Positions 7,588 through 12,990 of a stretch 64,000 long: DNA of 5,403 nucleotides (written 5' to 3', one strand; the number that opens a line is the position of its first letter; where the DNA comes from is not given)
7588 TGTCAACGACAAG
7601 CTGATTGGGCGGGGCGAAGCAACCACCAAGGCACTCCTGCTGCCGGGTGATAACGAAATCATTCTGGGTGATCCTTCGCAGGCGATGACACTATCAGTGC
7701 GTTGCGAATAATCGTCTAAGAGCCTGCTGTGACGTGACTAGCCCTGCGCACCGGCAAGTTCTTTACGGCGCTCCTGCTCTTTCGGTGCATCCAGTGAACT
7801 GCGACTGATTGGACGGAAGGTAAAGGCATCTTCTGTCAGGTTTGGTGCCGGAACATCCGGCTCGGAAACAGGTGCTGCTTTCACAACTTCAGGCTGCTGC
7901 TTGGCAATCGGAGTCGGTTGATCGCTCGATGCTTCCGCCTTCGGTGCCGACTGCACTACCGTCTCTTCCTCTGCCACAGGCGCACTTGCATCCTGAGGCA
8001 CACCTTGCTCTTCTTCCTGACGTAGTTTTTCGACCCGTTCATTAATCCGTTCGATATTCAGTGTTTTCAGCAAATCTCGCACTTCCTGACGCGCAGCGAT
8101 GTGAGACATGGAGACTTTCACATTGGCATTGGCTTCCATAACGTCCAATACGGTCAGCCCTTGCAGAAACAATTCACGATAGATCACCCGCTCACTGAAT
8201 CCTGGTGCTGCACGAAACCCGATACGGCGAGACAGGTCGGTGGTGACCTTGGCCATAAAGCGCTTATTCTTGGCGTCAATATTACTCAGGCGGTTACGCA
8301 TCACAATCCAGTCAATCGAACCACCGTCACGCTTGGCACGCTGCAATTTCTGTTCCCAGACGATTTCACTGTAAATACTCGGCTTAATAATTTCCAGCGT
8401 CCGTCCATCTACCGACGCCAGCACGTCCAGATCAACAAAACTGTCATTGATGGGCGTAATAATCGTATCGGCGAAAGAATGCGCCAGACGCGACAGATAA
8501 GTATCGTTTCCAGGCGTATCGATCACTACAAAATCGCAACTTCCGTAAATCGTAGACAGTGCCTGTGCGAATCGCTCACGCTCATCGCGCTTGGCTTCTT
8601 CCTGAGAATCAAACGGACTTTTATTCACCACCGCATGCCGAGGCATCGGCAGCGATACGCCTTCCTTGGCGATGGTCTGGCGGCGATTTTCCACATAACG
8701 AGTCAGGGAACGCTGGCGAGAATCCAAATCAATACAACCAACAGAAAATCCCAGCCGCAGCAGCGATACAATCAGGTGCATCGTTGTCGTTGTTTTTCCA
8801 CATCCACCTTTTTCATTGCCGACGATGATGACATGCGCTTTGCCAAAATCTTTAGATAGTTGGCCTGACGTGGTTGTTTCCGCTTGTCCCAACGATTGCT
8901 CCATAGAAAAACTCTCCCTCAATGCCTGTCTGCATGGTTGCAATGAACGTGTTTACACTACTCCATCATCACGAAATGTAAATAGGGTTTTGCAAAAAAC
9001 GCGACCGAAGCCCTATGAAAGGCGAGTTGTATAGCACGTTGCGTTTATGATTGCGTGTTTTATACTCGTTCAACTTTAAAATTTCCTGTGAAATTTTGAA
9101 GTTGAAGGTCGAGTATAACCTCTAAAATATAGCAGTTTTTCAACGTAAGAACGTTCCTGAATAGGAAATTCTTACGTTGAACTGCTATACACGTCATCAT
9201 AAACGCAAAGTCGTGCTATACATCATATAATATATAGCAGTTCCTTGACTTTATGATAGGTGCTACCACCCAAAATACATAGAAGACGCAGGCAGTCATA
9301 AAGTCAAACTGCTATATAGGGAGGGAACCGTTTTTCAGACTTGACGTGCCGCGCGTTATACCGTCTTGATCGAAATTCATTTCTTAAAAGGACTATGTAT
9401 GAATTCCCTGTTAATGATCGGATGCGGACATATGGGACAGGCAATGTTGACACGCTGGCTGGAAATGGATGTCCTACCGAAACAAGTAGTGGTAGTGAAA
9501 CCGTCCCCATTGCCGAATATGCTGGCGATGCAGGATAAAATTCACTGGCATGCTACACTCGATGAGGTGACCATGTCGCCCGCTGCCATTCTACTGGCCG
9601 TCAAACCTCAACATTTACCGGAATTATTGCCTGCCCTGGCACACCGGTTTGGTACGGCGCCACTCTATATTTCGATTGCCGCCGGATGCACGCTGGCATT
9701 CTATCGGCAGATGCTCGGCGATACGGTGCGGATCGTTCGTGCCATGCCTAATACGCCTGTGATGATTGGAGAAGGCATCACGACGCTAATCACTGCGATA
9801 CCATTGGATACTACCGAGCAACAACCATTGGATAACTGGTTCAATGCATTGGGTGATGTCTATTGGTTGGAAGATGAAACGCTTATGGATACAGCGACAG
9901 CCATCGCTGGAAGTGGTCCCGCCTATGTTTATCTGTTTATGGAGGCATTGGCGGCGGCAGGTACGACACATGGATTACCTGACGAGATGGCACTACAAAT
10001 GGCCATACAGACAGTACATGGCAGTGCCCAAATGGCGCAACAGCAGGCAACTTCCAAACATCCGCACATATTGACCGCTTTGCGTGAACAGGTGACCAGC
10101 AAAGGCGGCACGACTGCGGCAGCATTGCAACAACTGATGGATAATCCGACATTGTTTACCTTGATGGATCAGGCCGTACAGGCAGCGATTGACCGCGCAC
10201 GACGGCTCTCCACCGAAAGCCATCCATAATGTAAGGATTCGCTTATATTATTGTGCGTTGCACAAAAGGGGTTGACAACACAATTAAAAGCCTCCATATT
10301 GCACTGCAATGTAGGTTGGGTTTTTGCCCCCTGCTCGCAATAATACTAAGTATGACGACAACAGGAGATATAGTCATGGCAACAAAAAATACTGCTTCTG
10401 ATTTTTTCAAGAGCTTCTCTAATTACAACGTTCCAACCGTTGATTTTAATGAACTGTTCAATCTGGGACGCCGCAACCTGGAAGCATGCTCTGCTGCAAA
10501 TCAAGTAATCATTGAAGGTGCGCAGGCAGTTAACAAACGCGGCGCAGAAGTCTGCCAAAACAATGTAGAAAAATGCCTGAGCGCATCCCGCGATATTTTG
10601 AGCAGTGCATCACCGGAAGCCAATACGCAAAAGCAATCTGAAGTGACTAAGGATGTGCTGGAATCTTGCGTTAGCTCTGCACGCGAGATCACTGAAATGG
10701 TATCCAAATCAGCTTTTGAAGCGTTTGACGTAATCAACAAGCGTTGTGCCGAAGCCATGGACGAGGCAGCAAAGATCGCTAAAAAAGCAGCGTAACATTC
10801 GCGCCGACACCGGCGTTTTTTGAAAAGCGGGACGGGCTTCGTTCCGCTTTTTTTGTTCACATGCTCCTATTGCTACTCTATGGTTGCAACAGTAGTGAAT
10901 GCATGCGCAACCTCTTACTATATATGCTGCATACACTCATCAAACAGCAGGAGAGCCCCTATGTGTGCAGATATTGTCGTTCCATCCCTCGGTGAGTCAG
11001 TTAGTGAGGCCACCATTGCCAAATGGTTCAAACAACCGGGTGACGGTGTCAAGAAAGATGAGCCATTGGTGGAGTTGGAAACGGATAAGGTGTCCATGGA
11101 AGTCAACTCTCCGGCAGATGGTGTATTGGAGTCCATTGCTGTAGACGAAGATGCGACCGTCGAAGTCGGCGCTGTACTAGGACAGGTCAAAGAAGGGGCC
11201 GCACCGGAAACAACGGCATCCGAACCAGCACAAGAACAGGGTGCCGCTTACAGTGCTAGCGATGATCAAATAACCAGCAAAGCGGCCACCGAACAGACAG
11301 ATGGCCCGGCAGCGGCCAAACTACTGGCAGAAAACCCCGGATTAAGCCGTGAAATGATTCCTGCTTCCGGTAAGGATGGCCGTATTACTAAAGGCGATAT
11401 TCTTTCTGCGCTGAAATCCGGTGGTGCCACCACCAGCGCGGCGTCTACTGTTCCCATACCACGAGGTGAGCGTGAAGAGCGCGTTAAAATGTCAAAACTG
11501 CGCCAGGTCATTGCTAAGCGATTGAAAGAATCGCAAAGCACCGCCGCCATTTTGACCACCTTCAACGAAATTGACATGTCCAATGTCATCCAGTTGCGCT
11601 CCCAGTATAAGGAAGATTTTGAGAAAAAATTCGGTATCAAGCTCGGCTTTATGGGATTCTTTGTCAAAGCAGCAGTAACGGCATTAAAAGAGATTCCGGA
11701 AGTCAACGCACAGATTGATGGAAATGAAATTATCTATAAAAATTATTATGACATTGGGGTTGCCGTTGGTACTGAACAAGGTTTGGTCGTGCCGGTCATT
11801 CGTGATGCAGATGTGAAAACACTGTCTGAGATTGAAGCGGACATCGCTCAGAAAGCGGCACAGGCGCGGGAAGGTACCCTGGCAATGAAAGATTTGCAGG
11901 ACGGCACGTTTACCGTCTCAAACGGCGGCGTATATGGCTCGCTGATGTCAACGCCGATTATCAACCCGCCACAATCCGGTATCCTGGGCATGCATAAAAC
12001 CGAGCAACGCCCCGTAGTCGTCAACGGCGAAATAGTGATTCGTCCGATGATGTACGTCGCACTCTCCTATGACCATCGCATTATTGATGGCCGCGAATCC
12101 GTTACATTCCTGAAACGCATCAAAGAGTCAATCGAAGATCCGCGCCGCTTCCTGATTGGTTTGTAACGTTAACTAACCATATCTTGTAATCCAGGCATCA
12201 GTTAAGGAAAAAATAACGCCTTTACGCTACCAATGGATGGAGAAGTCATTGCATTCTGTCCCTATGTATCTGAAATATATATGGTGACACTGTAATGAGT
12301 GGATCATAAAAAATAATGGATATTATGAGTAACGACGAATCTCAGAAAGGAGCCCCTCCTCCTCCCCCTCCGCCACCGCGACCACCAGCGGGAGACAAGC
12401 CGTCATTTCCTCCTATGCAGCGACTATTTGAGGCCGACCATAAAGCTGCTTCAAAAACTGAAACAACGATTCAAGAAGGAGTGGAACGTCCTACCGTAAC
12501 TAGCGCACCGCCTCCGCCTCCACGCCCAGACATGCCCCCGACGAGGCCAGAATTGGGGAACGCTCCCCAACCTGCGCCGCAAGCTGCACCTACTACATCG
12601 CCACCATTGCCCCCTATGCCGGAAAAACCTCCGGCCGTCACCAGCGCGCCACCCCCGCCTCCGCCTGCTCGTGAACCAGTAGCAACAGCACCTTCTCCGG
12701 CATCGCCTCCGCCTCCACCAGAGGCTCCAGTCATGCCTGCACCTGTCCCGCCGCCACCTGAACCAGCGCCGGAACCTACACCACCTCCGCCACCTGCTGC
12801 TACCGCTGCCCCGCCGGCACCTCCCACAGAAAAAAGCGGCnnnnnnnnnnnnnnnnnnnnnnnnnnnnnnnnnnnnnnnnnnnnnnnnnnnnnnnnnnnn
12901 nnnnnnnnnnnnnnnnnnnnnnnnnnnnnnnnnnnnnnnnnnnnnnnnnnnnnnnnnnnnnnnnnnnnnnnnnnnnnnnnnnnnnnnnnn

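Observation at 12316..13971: Effector-like protein: polyproline tracts, pentapeptide-repeat beta-helix, coiled coil and a C-terminal double-TM anchor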

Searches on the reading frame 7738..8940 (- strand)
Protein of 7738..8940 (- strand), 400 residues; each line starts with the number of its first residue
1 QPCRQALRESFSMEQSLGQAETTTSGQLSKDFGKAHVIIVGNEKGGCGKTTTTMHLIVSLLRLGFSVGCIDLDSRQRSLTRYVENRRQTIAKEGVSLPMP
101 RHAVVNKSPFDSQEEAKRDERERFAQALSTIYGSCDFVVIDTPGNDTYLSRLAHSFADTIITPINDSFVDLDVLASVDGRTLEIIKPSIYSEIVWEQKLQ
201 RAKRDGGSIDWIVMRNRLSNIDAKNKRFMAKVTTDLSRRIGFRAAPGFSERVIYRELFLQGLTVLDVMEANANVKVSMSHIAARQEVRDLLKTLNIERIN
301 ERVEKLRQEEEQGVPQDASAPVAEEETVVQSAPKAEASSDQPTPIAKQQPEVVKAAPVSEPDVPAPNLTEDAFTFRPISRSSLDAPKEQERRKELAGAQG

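Call 32: search_protein_families(library=pfam, proteins=[window:7738-8940:-], max_evalue=0.001)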
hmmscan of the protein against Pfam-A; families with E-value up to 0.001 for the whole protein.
window:7738-8940:- (400 aa): 4 families
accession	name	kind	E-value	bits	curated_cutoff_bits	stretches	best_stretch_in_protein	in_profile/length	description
PF09140.17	MipZ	-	8.8e-108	360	20.7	1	36-296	1-260/262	ATPase MipZ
PF13614.12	AAA_31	-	2.6e-13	50.7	27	1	36-89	2-54/177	AAA domain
PF01656.29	CbiA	-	3e-09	37.3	25.4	1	38-309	1-68/125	CobQ/CobB/MinD/ParA nucleotide binding domain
PF10609.15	ParA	-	2.9e-08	33.9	27.1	1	36-108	4-77/246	NUBPL iron-transfer P-loop NTPase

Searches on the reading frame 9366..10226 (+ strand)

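Call 32: search_protein_families(library=pfam, proteins=[window:9366-10226:+], max_evalue=0.001)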
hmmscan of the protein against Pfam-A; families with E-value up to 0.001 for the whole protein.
window:9366-10226:+ (287 aa): 2 families
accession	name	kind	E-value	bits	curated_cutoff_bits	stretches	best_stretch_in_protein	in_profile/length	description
PF14748.11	P5CR_dimer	-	2.3e-31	108.6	25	1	171-281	1-105/105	Pyrroline-5-carboxylate reductase dimerisation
PF03807.23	F420_oxidored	-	3.2e-09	37.7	21.6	1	17-107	4-94/94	NADP oxidoreductase coenzyme F420-dependent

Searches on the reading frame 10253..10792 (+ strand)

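Call 32: search_protein_families(library=pfam, proteins=[window:10253-10792:+], max_evalue=0.001)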
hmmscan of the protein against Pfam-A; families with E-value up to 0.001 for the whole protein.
window:10253-10792:+ (180 aa): 1 family
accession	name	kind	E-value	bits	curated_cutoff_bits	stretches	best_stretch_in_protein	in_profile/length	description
PF09361.15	Phasin_2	-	1.7e-15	57.5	24.9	1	69-164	4-99/100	Phasin protein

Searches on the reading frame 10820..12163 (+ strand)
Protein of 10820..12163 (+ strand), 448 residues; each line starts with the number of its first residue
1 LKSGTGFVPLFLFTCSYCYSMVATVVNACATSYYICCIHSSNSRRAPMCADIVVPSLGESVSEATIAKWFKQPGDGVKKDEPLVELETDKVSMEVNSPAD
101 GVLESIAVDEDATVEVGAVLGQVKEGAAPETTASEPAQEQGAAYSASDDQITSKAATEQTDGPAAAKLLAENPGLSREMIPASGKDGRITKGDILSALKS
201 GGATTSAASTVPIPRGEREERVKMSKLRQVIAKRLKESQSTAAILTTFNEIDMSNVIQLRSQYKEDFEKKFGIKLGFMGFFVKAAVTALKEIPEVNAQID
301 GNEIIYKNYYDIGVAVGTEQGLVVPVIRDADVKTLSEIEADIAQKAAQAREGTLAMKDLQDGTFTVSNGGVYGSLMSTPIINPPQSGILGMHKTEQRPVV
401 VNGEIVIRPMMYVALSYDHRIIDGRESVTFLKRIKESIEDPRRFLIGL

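Call 3: search_protein_families(library=pfam, proteins=[window:10820-12163:+], max_evalue=0.01)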
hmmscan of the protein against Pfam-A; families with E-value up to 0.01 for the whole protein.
window:10820-12163:+ (448 aa): 3 families
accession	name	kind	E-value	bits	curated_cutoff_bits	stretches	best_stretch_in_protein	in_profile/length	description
PF00198.28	2-oxoacid_dh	-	1.6e-86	289.9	23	1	218-445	3-231/232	2-oxoacid dehydrogenases acyltransferase (catalytic domain)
PF00364.28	Biotin_lipoyl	-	5.5e-22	77.8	22.1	1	51-121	2-71/73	Biotin-requiring enzyme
PF02817.22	E3_binding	-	2.7e-05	24.7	23.7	1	165-195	6-36/36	e3 binding domain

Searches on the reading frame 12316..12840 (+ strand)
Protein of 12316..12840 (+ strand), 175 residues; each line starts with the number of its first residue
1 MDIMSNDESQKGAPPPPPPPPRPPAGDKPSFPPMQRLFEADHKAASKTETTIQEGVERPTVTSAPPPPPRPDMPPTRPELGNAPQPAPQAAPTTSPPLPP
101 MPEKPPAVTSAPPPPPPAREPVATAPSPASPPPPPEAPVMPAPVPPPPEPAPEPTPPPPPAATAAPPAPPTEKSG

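Call 48: search_protein_families(library=pfam, proteins=[window:12316-12840:+], max_evalue=10)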
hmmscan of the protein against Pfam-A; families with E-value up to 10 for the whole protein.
seq(175 aa): 0 families
